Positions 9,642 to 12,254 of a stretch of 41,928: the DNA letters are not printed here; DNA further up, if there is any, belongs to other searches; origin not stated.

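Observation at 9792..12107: [FeFe]-hydrogenase with non-canonical H-cluster motifs (TSCSAAW / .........) and a fused HydC domain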

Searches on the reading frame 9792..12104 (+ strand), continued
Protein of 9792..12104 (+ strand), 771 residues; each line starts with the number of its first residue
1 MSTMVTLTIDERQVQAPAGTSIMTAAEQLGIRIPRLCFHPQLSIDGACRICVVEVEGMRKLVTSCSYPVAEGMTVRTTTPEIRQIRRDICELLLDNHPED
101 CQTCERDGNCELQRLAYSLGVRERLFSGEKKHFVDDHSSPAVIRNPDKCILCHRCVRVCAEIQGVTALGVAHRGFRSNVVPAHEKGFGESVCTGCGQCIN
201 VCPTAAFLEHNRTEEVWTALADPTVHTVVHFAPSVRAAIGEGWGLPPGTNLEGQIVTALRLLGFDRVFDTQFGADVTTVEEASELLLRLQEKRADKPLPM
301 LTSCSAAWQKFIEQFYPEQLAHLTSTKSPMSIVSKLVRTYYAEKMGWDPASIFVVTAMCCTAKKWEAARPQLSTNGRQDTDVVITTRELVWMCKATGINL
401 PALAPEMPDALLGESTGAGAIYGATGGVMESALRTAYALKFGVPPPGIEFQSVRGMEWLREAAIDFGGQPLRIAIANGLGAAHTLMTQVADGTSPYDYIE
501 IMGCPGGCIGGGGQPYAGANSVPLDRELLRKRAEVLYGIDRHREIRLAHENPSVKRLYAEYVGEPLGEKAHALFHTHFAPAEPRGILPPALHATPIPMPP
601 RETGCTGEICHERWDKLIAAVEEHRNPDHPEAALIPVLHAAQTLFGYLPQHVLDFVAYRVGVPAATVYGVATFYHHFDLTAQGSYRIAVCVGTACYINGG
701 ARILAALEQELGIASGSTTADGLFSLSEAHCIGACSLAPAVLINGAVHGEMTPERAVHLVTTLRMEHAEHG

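Call 5: find_homologous_proteins(query=window:9792-12104:+, max_evalue=1e-30)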
Query window:9792-12104:+ (771 aa): 7895 proteins with E <= 1e-30 among 8000 candidates; the best 120 are listed.
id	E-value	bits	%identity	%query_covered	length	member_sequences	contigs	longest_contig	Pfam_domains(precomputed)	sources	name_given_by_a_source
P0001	0.0e+0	1796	100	100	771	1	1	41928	PF14697.12,PF13510.12,PF10588.15,PF02906.20,PF02256.23,PF00037.33,PF01257.26,PF12838.13,PF22117.3,PF13237.12,PF13187.12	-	-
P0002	0.0e+0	1453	81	100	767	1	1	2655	PF14697.12,PF10588.15,PF00111.33,PF02256.23,PF12837.13,PF01257.26,PF12838.13,PF22117.3,PF13510.12,PF02906.20,PF00037.33,PF13237.12,PF13187.12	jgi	jgi:iron-only hydrogenase group A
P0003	0.0e+0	1449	80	100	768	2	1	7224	PF14697.12,PF10588.15,PF02256.23,PF12837.13,PF01257.26,PF12838.13,PF22117.3,PF13510.12,PF02906.20,PF12797.13,PF00037.33,PF13237.12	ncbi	-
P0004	0.0e+0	1446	81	100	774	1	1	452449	PF14697.12,PF13510.12,PF10588.15,PF02906.20,PF02256.23,PF00037.33,PF01257.26,PF12838.13,PF22117.3,PF13237.12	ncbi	-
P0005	0.0e+0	1445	79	100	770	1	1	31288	PF14697.12,PF13510.12,PF10588.15,PF02906.20,PF02256.23,PF00037.33,PF01257.26,PF12838.13,PF22117.3,PF13237.12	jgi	jgi:iron-only hydrogenase group A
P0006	0.0e+0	1438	80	100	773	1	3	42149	PF14697.12,PF10588.15,PF02256.23,PF12837.13,PF01257.26,PF12838.13,PF22117.3,PF13510.12,PF02906.20,PF12797.13,PF00037.33,PF13237.12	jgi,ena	-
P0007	0.0e+0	1434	80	99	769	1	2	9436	PF14697.12,PF13510.12,PF10588.15,PF02906.20,PF00111.33,PF02256.23,PF00037.33,PF01257.26,PF12838.13,PF22117.3,PF13237.12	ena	-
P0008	0.0e+0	1432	79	100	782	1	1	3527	PF14697.12,PF13510.12,PF10588.15,PF02906.20,PF02256.23,PF12837.13,PF00037.33,PF01257.26,PF12838.13,PF22117.3,PF13237.12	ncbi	-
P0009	0.0e+0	1431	80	99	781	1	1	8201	PF14697.12,PF13510.12,PF10588.15,PF02906.20,PF00111.33,PF02256.23,PF00037.33,PF01257.26,PF12838.13,PF22117.3,PF13237.12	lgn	-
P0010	0.0e+0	1428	78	100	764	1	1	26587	PF14697.12,PF13510.12,PF10588.15,PF02906.20,PF02256.23,PF00037.33,PF01257.26,PF12838.13,PF22117.3,PF13237.12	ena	-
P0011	0.0e+0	1416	78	100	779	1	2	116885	PF14697.12,PF13510.12,PF10588.15,PF02906.20,PF02256.23,PF00037.33,PF01257.26,PF12838.13,PF22117.3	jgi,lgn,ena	-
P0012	0.0e+0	1414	79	99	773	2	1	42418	PF14697.12,PF13510.12,PF10588.15,PF02906.20,PF00111.33,PF02256.23,PF01257.26,PF22117.3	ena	-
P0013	0.0e+0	1412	81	97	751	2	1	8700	PF14697.12,PF13510.12,PF10588.15,PF02906.20,PF02256.23,PF12837.13,PF00037.33,PF01257.26,PF12838.13,PF22117.3,PF13237.12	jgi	-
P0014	0.0e+0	1404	78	99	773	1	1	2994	PF14697.12,PF13510.12,PF10588.15,PF02906.20,PF00111.33,PF02256.23,PF00037.33,PF01257.26,PF12838.13,PF22117.3,PF13237.12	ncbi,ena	-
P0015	0.0e+0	1395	78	100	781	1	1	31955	PF14697.12,PF13510.12,PF10588.15,PF02906.20,PF02256.23,PF12837.13,PF00037.33,PF01257.26,PF12838.13,PF22117.3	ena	-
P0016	0.0e+0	1393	77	99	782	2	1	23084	PF14697.12,PF13510.12,PF10588.15,PF02906.20,PF02256.23,PF00037.33,PF01257.26,PF12838.13,PF22117.3,PF13237.12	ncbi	-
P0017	0.0e+0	1390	78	99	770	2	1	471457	PF14697.12,PF13510.12,PF10588.15,PF02906.20,PF00111.33,PF02256.23,PF01257.26,PF22117.3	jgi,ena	-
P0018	0.0e+0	1376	76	100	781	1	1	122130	PF14697.12,PF13510.12,PF10588.15,PF02906.20,PF02256.23,PF00037.33,PF01257.26,PF12838.13,PF22117.3,PF13237.12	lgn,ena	-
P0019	0.0e+0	1361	75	100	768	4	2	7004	PF14697.12,PF13510.12,PF10588.15,PF02906.20,PF00111.33,PF02256.23,PF00037.33,PF01257.26,PF12838.13,PF22117.3,PF13237.12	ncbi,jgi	jgi:iron-only hydrogenase group A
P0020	0.0e+0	1233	81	85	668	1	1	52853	PF14697.12,PF02906.20,PF02256.23,PF12837.13,PF00037.33,PF01257.26,PF12838.13,PF22117.3,PF13237.12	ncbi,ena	-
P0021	7.5e-277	939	56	97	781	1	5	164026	PF14697.12,PF13510.12,PF10588.15,PF02906.20,PF02256.23,PF00037.33,PF01257.26,PF13484.12,PF12838.13,PF22117.3,PF13237.12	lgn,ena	-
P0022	3.6e-275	934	54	99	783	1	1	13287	PF14697.12,PF10588.15,PF00111.33,PF02256.23,PF01257.26,PF12838.13,PF22117.3,PF13510.12,PF02906.20,PF00037.33,PF13237.12,PF13187.12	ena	-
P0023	5.7e-274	930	55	98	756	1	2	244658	PF14697.12,PF10588.15,PF00111.33,PF02256.23,PF12837.13,PF01257.26,PF12838.13,PF22117.3,PF13510.12,PF02906.20,PF00037.33,PF13237.12,PF13187.12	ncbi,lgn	-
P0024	3.9e-273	927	53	99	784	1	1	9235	PF13510.12,PF10588.15,PF02906.20,PF00111.33,PF02256.23,PF00037.33,PF01257.26,PF12838.13,PF22117.3,PF13237.12,PF13187.12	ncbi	-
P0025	2.6e-272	924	54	99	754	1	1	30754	PF14697.12,PF10588.15,PF00111.33,PF02256.23,PF12837.13,PF01257.26,PF12838.13,PF22117.3,PF13510.12,PF02906.20,PF00037.33,PF13237.12,PF13187.12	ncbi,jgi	ncbi:MAG: NADH-dependent [FeFe] hydrogenase, group A6 [Candidatus Margulisiibacteriota bacterium]|jg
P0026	1.6e-265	902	54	99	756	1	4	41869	PF14697.12,PF13510.12,PF10588.15,PF02906.20,PF00111.33,PF02256.23,PF00037.33,PF01257.26,PF12838.13,PF22117.3,PF13237.12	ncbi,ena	-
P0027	2.4e-265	901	52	99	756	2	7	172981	PF13510.12,PF10588.15,PF02906.20,PF02256.23,PF00037.33,PF01257.26,PF12838.13,PF22117.3,PF13237.12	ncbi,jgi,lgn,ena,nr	ncbi:MAG: ferredoxin [Candidatus Margulisiibacteriota bacterium]|nr:MAG: hypothetical protein A2X43_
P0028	3.6e-265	900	55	97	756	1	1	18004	PF14697.12,PF10588.15,PF00111.33,PF02256.23,PF01257.26,PF13484.12,PF12838.13,PF22117.3,PF13510.12,PF02906.20,PF00037.33,PF13237.12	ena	-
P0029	1.4e-264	898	54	97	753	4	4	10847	PF14697.12,PF13510.12,PF10588.15,PF02906.20,PF00111.33,PF02256.23,PF00037.33,PF01257.26,PF22117.3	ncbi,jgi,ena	-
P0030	1.8e-264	898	53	98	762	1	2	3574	PF14697.12,PF13510.12,PF10588.15,PF02906.20,PF00111.33,PF02256.23,PF01257.26,PF12838.13,PF22117.3,PF13237.12,PF13187.12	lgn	-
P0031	3.4e-264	897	53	99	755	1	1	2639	PF14697.12,PF10588.15,PF00111.33,PF02256.23,PF12837.13,PF01257.26,PF13484.12,PF12838.13,PF22117.3,PF13510.12,PF02906.20,PF00037.33,PF13237.12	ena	-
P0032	9.1e-264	896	53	97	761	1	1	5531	PF14697.12,PF13510.12,PF10588.15,PF02906.20,PF02256.23,PF00037.33,PF01257.26,PF12838.13,PF22117.3,PF13237.12,PF13187.12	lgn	-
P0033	1.7e-261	888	52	97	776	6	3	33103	PF14697.12,PF10588.15,PF00111.33,PF02256.23,PF12837.13,PF01257.26,PF13484.12,PF12838.13,PF22117.3,PF13510.12,PF02906.20,PF00037.33,PF13237.12,PF13187.12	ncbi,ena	-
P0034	5.7e-259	880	51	99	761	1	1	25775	PF14697.12,PF10588.15,PF00111.33,PF02256.23,PF12837.13,PF01257.26,PF12838.13,PF22117.3,PF13510.12,PF02906.20,PF00037.33,PF13237.12,PF13183.12,PF13187.12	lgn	-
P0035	6.9e-259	880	51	99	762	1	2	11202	PF14697.12,PF10588.15,PF00111.33,PF02256.23,PF01257.26,PF12838.13,PF22117.3,PF13510.12,PF02906.20,PF00037.33,PF13237.12,PF13187.12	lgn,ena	-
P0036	3.0e-258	878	53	98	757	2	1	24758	PF13510.12,PF10588.15,PF02906.20,PF02256.23,PF12837.13,PF00037.33,PF01257.26,PF12838.13,PF13237.12,PF13187.12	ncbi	-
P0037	2.4e-256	871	52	98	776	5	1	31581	PF10588.15,PF00111.33,PF02256.23,PF01257.26,PF12838.13,PF22117.3,PF13510.12,PF02906.20,PF00037.33,PF13237.12,PF13183.12,PF13187.12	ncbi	-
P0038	1.1e-252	859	77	61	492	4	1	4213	PF02906.20,PF02256.23,PF01257.26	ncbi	ncbi:MAG TPA: [Fe-Fe] hydrogenase large subunit C-terminal domain-containing protein, partial [Armat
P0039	1.7e-252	859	52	98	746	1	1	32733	PF14697.12,PF13510.12,PF10588.15,PF02906.20,PF00111.33,PF02256.23,PF00037.33,PF01257.26,PF12838.13,PF22117.3,PF13237.12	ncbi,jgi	ncbi:MAG: NADH-dependent [FeFe] hydrogenase, group A6 [Candidatus Margulisiibacteriota bacterium]|jg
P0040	2.5e-251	855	70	70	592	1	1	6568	PF14697.12,PF13510.12,PF10588.15,PF02906.20,PF00111.33,PF12837.13,PF00037.33,PF12838.13,PF22117.3,PF13237.12,PF13187.12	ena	-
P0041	2.4e-247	842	63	76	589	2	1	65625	PF14697.12,PF13510.12,PF10588.15,PF02906.20,PF00111.33,PF02256.23,PF13484.12,PF12838.13,PF22117.3,PF13237.12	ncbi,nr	ncbi:MAG: 2Fe-2S iron-sulfur cluster binding domain-containing protein [Firmicutes bacterium]|nr:2Fe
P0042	1.1e-246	839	61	76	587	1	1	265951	PF14697.12,PF13510.12,PF10588.15,PF02906.20,PF02256.23,PF12837.13,PF00037.33,PF12838.13,PF22117.3,PF13237.12,PF13187.12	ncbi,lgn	ncbi:MAG: NADH-dependent [FeFe] hydrogenase, group A6 [Candidatus Auribacterota bacterium]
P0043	1.7e-246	839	61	76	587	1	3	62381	PF14697.12,PF13510.12,PF10588.15,PF02906.20,PF02256.23,PF12837.13,PF00037.33,PF12838.13,PF22117.3,PF13237.12,PF13187.12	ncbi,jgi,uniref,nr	ncbi:MAG: ferredoxin [Candidatus Auribacter fodinae]|jgi:iron-only hydrogenase group A|uniref:Ferred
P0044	5.5e-241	820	61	76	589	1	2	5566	PF14697.12,PF13510.12,PF10588.15,PF02906.20,PF00111.33,PF02256.23,PF12838.13,PF22117.3,PF13237.12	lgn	-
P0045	8.7e-241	820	61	76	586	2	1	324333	PF14697.12,PF13510.12,PF10588.15,PF02906.20,PF00111.33,PF02256.23,PF00037.33,PF12838.13,PF22117.3,PF13237.12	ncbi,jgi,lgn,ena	-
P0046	1.2e-240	819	60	76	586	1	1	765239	PF13510.12,PF10588.15,PF02906.20,PF00111.33,PF02256.23,PF12838.13,PF22117.3,PF13237.12,PF13187.12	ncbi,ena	-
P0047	1.9e-240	819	59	77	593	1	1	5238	PF14697.12,PF13510.12,PF10588.15,PF02906.20,PF00111.33,PF02256.23,PF00037.33,PF12838.13,PF22117.3,PF13237.12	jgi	-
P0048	2.2e-240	819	59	76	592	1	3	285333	PF14697.12,PF13510.12,PF10588.15,PF02906.20,PF00111.33,PF02256.23,PF00037.33,PF12838.13,PF22117.3,PF13237.12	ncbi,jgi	jgi:iron-only hydrogenase group A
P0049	1.1e-239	816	58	77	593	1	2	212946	PF14697.12,PF13510.12,PF10588.15,PF02906.20,PF00111.33,PF02256.23,PF00037.33,PF12838.13,PF22117.3,PF13237.12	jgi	jgi:iron-only hydrogenase group A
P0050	1.2e-239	816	58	77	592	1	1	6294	PF14697.12,PF13510.12,PF10588.15,PF02906.20,PF00111.33,PF02256.23,PF00037.33,PF22117.3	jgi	jgi:iron-only hydrogenase group A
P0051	2.2e-239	815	58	76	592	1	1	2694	PF14697.12,PF13510.12,PF10588.15,PF02906.20,PF02256.23,PF00037.33,PF12838.13,PF22117.3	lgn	-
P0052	2.8e-239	815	58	77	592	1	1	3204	PF14697.12,PF13510.12,PF10588.15,PF02906.20,PF00111.33,PF02256.23,PF00037.33,PF22117.3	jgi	jgi:iron-only hydrogenase group A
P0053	7.4e-239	813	58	76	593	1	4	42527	PF14697.12,PF13510.12,PF10588.15,PF02906.20,PF00111.33,PF02256.23,PF00037.33,PF12838.13,PF13237.12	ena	-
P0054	8.4e-239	813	59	76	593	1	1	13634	PF14697.12,PF13510.12,PF10588.15,PF02906.20,PF00111.33,PF02256.23,PF00037.33,PF12838.13,PF22117.3,PF13237.12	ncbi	ncbi:MAG: NADH-dependent [FeFe] hydrogenase, group A6 [Solirubrobacterales bacterium]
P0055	1.4e-238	813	59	76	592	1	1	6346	PF14697.12,PF13510.12,PF10588.15,PF02906.20,PF00111.33,PF02256.23,PF00037.33,PF12838.13,PF22117.3,PF13237.12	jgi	jgi:iron-only hydrogenase group A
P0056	1.4e-238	813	58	76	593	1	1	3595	PF14697.12,PF13510.12,PF10588.15,PF02906.20,PF00111.33,PF02256.23,PF00037.33,PF12838.13,PF22117.3,PF13237.12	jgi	-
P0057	1.4e-238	813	58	77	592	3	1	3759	PF14697.12,PF13510.12,PF10588.15,PF02906.20,PF00111.33,PF02256.23,PF00037.33,PF12838.13,PF22117.3,PF13237.12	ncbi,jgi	jgi:iron-only hydrogenase group A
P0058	3.9e-238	811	58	76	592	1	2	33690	PF14697.12,PF13510.12,PF10588.15,PF02906.20,PF02256.23,PF00037.33,PF12838.13,PF22117.3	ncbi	-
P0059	3.9e-238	811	60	75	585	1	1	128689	PF14697.12,PF13510.12,PF10588.15,PF02906.20,PF00111.33,PF02256.23,PF00037.33,PF12838.13,PF22117.3,PF13237.12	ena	-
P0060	5.4e-238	811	58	76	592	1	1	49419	PF14697.12,PF13510.12,PF10588.15,PF02906.20,PF00111.33,PF02256.23,PF00037.33,PF12838.13,PF22117.3,PF13237.12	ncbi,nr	ncbi:MAG: iron hydrogenase small subunit [Sedimentisphaerales bacterium]|nr:iron hydrogenase small s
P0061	7.7e-238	810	57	76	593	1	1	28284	PF14697.12,PF13510.12,PF10588.15,PF02906.20,PF00111.33,PF02256.23,PF00037.33,PF12838.13,PF22117.3,PF13237.12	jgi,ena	-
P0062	1.1e-237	810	58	77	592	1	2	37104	PF14697.12,PF13510.12,PF10588.15,PF02906.20,PF02256.23,PF00037.33,PF12838.13,PF22117.3,PF13237.12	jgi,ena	-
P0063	1.1e-237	810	58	77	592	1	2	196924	PF14697.12,PF13510.12,PF10588.15,PF02906.20,PF02256.23,PF00037.33,PF12838.13,PF22117.3,PF13237.12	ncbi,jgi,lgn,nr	ncbi:MAG: NADH-dependent [FeFe] hydrogenase, group A6 [Sedimentisphaerales bacterium]|jgi:iron-only 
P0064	1.1e-237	810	58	77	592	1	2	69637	PF14697.12,PF13510.12,PF10588.15,PF02906.20,PF02256.23,PF00037.33,PF12838.13,PF22117.3,PF13237.12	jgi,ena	-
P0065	1.1e-237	810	58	77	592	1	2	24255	PF14697.12,PF13510.12,PF10588.15,PF02906.20,PF02256.23,PF00037.33,PF12838.13,PF22117.3,PF13237.12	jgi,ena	-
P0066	1.9e-237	809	58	77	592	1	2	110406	PF14697.12,PF13510.12,PF10588.15,PF02906.20,PF00111.33,PF02256.23,PF12837.13,PF00037.33,PF12838.13,PF22117.3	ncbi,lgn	-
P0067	2.1e-237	809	58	77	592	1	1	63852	PF14697.12,PF13510.12,PF10588.15,PF02906.20,PF02256.23,PF00037.33,PF12838.13,PF22117.3,PF13237.12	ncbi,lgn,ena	-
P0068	2.1e-237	809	58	76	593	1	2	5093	PF14697.12,PF13510.12,PF10588.15,PF02906.20,PF00111.33,PF02256.23,PF00037.33,PF12838.13,PF22117.3,PF13237.12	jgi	jgi:iron-only hydrogenase group A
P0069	2.4e-237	808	58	76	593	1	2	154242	PF14697.12,PF13510.12,PF10588.15,PF02906.20,PF00111.33,PF02256.23,PF00037.33,PF12838.13,PF22117.3,PF13237.12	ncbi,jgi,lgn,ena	-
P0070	2.8e-237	808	58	77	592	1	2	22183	PF14697.12,PF13510.12,PF10588.15,PF02906.20,PF02256.23,PF00037.33,PF12838.13,PF22117.3,PF13237.12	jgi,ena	-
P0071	2.8e-237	808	58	77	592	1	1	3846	PF14697.12,PF13510.12,PF10588.15,PF02906.20,PF02256.23,PF00037.33,PF12838.13,PF22117.3,PF13237.12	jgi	-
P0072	2.8e-237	808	58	77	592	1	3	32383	PF14697.12,PF13510.12,PF10588.15,PF02906.20,PF02256.23,PF00037.33,PF12838.13,PF22117.3,PF13237.12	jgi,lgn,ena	-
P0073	2.8e-237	808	58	77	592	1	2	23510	PF14697.12,PF13510.12,PF10588.15,PF02906.20,PF02256.23,PF00037.33,PF12838.13,PF22117.3,PF13237.12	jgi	-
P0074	3.0e-237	808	59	76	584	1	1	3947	PF14697.12,PF10588.15,PF00111.33,PF02256.23,PF12837.13,PF12838.13,PF22117.3,PF13510.12,PF02906.20,PF00037.33,PF13237.12,PF13187.12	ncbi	-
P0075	4.6e-237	808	57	77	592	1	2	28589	PF13510.12,PF10588.15,PF02906.20,PF00111.33,PF02256.23,PF12838.13,PF22117.3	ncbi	-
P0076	4.9e-237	807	58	76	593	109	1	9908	PF14697.12,PF13510.12,PF10588.15,PF02906.20,PF00111.33,PF02256.23,PF00037.33,PF12838.13,PF22117.3,PF13237.12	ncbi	-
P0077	5.6e-237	807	59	77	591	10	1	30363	PF14697.12,PF13510.12,PF10588.15,PF02906.20,PF00111.33,PF02256.23,PF00037.33,PF13484.12,PF12838.13,PF22117.3,PF13237.12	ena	-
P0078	7.4e-237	807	58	76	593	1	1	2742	PF14697.12,PF13510.12,PF10588.15,PF02906.20,PF00111.33,PF02256.23,PF00037.33,PF12838.13,PF22117.3,PF13237.12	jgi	jgi:NADP-reducing hydrogenase subunit HndD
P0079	7.7e-237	807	57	77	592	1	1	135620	PF14697.12,PF13510.12,PF10588.15,PF02906.20,PF00111.33,PF02256.23,PF00037.33,PF12838.13,PF22117.3,PF13237.12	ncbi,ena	-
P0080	8.1e-237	807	58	77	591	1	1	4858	PF14697.12,PF13510.12,PF10588.15,PF02906.20,PF00111.33,PF02256.23,PF00037.33,PF12838.13,PF22117.3,PF13237.12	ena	-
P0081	1.0e-236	806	58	77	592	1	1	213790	PF14697.12,PF13510.12,PF10588.15,PF02906.20,PF02256.23,PF12837.13,PF00037.33,PF12838.13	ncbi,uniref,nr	ncbi:NADH-dependent [FeFe] hydrogenase, group A6 [Anaerobaca lacustris]|uniref:NADH-dependent [FeFe]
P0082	1.2e-236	806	58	76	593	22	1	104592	PF14697.12,PF13510.12,PF10588.15,PF02906.20,PF00111.33,PF02256.23,PF00037.33,PF12838.13,PF22117.3,PF13237.12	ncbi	-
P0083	1.8e-236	806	59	76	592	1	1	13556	PF14697.12,PF13510.12,PF10588.15,PF02906.20,PF02256.23,PF00037.33,PF12838.13,PF22117.3,PF13237.12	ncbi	-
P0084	1.8e-236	806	57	77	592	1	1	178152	PF14697.12,PF13510.12,PF10588.15,PF02906.20,PF02256.23,PF00037.33,PF12838.13,PF22117.3,PF13237.12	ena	-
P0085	2.2e-236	805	58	77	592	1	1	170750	PF14697.12,PF13510.12,PF10588.15,PF02906.20,PF00111.33,PF02256.23,PF00037.33,PF12838.13,PF22117.3,PF13237.12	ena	-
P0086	2.5e-236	805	58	76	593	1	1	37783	PF14697.12,PF13510.12,PF10588.15,PF02906.20,PF00111.33,PF02256.23,PF00037.33,PF12838.13,PF22117.3,PF13237.12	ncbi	ncbi:MAG: NADH-dependent [FeFe] hydrogenase, group A6 [Phycisphaerales bacterium]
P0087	2.6e-236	805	59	76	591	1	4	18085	PF14697.12,PF13510.12,PF10588.15,PF02906.20,PF00111.33,PF02256.23,PF00037.33,PF13484.12,PF12838.13,PF22117.3,PF13237.12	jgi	-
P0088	3.4e-236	805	58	76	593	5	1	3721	PF14697.12,PF13510.12,PF10588.15,PF02906.20,PF00111.33,PF02256.23,PF12837.13,PF00037.33,PF12838.13,PF22117.3,PF13237.12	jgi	jgi:NADP-reducing hydrogenase subunit HndD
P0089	3.7e-236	805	59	76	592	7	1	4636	PF14697.12,PF10588.15,PF00111.33,PF02256.23,PF12837.13,PF12838.13,PF22117.3,PF13510.12,PF02906.20,PF12797.13,PF00037.33,PF13237.12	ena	-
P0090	3.9e-236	804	58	76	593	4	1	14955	PF14697.12,PF13510.12,PF10588.15,PF02906.20,PF00111.33,PF02256.23,PF00037.33,PF12838.13,PF22117.3,PF13237.12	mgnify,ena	mgnify:FL=1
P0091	4.6e-236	804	57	77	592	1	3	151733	PF14697.12,PF13510.12,PF10588.15,PF02906.20,PF00111.33,PF02256.23,PF00037.33,PF12838.13,PF13237.12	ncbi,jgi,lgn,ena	-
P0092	4.6e-236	804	58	76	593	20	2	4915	PF14697.12,PF13510.12,PF10588.15,PF02906.20,PF00111.33,PF02256.23,PF00037.33,PF12838.13,PF22117.3,PF13237.12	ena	-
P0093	5.0e-236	804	58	77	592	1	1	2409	PF14697.12,PF13510.12,PF10588.15,PF02906.20,PF02256.23,PF00037.33,PF12838.13,PF22117.3,PF13237.12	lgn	-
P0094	5.6e-236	804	57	77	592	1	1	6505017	PF14697.12,PF13510.12,PF10588.15,PF02906.20,PF02256.23,PF00037.33,PF12838.13,PF22117.3,PF13237.12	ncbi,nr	ncbi:MAG: iron hydrogenase small subunit [Phycisphaerales bacterium]|nr:MAG: iron hydrogenase small 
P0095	6.5e-236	804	58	77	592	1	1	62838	PF14697.12,PF13510.12,PF10588.15,PF02906.20,PF00111.33,PF02256.23,PF00037.33,PF12838.13,PF22117.3,PF13237.12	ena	-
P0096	7.9e-236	803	58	76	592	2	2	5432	PF14697.12,PF13510.12,PF10588.15,PF02906.20,PF00111.33,PF02256.23,PF00037.33,PF12838.13,PF22117.3,PF13237.12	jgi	jgi:NADP-reducing hydrogenase subunit HndD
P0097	8.0e-236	803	57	77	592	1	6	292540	PF14697.12,PF13510.12,PF10588.15,PF02906.20,PF00111.33,PF02256.23,PF00037.33,PF12838.13,PF22117.3,PF13237.12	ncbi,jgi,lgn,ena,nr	ncbi:MAG TPA: NADH-dependent [FeFe] hydrogenase, group A6 [Sedimentisphaerales bacterium]|nr:NADH-de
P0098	8.3e-236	803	58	76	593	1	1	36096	PF14697.12,PF13510.12,PF10588.15,PF02906.20,PF00111.33,PF02256.23,PF00037.33,PF12838.13,PF22117.3,PF13237.12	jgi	-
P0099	8.5e-236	803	57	76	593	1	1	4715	PF14697.12,PF13510.12,PF10588.15,PF02906.20,PF00111.33,PF02256.23,PF00037.33,PF12838.13,PF13237.12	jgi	-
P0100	8.8e-236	803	57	77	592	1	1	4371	PF14697.12,PF13510.12,PF10588.15,PF02906.20,PF00111.33,PF02256.23,PF00037.33,PF12838.13,PF13237.12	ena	-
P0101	8.9e-236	803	58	76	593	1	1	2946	PF14697.12,PF10588.15,PF00111.33,PF02256.23,PF12837.13,PF13484.12,PF12838.13,PF22117.3,PF13510.12,PF02906.20,PF00037.33,PF13237.12,PF13187.12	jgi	jgi:NADP-reducing hydrogenase subunit HndD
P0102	1.2e-235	803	58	77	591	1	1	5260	PF13510.12,PF10588.15,PF02906.20,PF00111.33,PF02256.23,PF00037.33,PF12838.13,PF22117.3,PF13237.12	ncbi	-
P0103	1.2e-235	803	58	77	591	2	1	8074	PF14697.12,PF13510.12,PF10588.15,PF02906.20,PF00111.33,PF02256.23,PF00037.33,PF12838.13,PF22117.3,PF13237.12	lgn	-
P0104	1.2e-235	803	57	77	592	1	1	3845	PF14697.12,PF13510.12,PF10588.15,PF02906.20,PF02256.23,PF00037.33,PF12838.13,PF22117.3,PF13237.12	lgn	-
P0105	1.3e-235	803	57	77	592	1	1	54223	PF14697.12,PF13510.12,PF10588.15,PF02906.20,PF00111.33,PF02256.23,PF00037.33,PF12838.13,PF22117.3,PF13237.12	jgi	-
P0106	1.3e-235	803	57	76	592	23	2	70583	PF14697.12,PF13510.12,PF10588.15,PF02906.20,PF00111.33,PF02256.23,PF00037.33,PF12838.13,PF22117.3,PF13237.12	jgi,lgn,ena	-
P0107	1.4e-235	803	59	76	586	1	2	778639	PF14697.12,PF13510.12,PF10588.15,PF02906.20,PF02256.23,PF12838.13,PF22117.3,PF13187.12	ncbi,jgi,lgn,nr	ncbi:MAG: NADH-dependent [FeFe] hydrogenase, group A6 [Candidatus Auribacterota bacterium]|jgi:iron-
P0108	1.4e-235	803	57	77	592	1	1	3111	PF14697.12,PF13510.12,PF10588.15,PF02906.20,PF02256.23,PF00037.33,PF12838.13,PF22117.3,PF13237.12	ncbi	-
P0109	1.6e-235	802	57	77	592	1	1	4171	PF14697.12,PF13510.12,PF10588.15,PF02906.20,PF02256.23,PF00037.33,PF12838.13,PF22117.3,PF13237.12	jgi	-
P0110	1.7e-235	802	57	77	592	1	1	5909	PF14697.12,PF13510.12,PF10588.15,PF02906.20,PF02256.23,PF00037.33,PF12838.13,PF22117.3,PF13237.12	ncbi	-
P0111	1.9e-235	802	57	76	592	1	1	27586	PF14697.12,PF13510.12,PF10588.15,PF02906.20,PF02256.23,PF00037.33,PF12838.13,PF22117.3,PF13237.12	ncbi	-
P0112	1.9e-235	802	58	77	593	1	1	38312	PF14697.12,PF13510.12,PF10588.15,PF02906.20,PF00111.33,PF02256.23,PF12837.13,PF00037.33,PF12838.13,PF22117.3,PF13237.12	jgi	-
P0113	2.0e-235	802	57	77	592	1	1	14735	PF14697.12,PF13510.12,PF10588.15,PF02906.20,PF02256.23,PF00037.33,PF12838.13,PF22117.3,PF13237.12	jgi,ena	-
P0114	2.2e-235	802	57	76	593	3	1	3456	PF14697.12,PF13510.12,PF10588.15,PF02906.20,PF00111.33,PF02256.23,PF00037.33,PF22117.3,PF13237.12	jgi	jgi:NADP-reducing hydrogenase subunit HndD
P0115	2.2e-235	802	58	75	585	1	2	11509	PF14697.12,PF13510.12,PF10588.15,PF02906.20,PF00111.33,PF02256.23,PF00037.33,PF12838.13,PF22117.3,PF13237.12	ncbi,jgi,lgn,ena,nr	ncbi:iron hydrogenase small subunit [bacterium]|nr:iron hydrogenase small subunit [bacterium]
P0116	2.3e-235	802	58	76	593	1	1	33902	PF14697.12,PF13510.12,PF10588.15,PF02906.20,PF00111.33,PF02256.23,PF00037.33,PF22117.3,PF13237.12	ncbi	-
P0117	2.4e-235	802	58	77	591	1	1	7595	PF13510.12,PF10588.15,PF02906.20,PF00111.33,PF02256.23,PF12837.13,PF00037.33,PF12838.13,PF22117.3,PF13237.12,PF13187.12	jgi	jgi:NADP-reducing hydrogenase subunit HndD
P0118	2.6e-235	802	59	76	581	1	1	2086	PF14697.12,PF13510.12,PF10588.15,PF02906.20,PF02256.23,PF12838.13,PF22117.3,PF13237.12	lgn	-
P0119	3.1e-235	801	58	76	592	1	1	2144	PF14697.12,PF13510.12,PF10588.15,PF02906.20,PF00111.33,PF02256.23,PF00037.33,PF12838.13,PF22117.3,PF13237.12,PF13187.12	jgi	-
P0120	3.3e-235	801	57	76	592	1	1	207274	PF14697.12,PF13510.12,PF10588.15,PF02906.20,PF00111.33,PF02256.23,PF00037.33,PF12838.13,PF22117.3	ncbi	-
